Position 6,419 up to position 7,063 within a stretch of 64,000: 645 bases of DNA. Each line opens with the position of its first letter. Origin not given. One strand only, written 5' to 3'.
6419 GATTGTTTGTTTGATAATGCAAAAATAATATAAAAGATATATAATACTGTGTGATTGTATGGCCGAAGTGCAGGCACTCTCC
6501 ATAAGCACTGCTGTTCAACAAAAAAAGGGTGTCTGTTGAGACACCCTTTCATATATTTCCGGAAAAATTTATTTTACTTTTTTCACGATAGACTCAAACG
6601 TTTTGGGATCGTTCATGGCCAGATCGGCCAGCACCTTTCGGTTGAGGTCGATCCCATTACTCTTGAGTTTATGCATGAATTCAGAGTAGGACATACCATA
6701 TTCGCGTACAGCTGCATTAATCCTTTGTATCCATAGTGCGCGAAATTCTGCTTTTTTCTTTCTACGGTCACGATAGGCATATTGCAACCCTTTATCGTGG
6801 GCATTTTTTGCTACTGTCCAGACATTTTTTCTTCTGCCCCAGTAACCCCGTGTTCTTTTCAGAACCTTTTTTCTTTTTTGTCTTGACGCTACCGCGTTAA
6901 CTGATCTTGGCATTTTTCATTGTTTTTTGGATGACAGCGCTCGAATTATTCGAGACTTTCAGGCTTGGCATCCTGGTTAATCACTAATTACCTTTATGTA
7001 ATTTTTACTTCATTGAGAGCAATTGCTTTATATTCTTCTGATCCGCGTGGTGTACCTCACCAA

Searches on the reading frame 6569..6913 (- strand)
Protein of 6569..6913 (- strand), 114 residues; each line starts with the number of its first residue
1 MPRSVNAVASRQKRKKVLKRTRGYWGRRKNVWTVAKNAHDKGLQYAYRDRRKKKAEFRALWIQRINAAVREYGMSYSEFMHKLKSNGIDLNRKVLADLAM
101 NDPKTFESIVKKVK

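Call 29: search_protein_families(library=pfam, proteins=[window:6569-6913:-], max_evalue=0.00001)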
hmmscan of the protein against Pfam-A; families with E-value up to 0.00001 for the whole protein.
window:6569-6913:- (114 aa): 1 family
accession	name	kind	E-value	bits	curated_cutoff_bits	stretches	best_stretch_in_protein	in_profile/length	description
PF00453.23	Ribosomal_L20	-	1.4e-44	151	30.8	1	3-109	1-107/107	Ribosomal protein L20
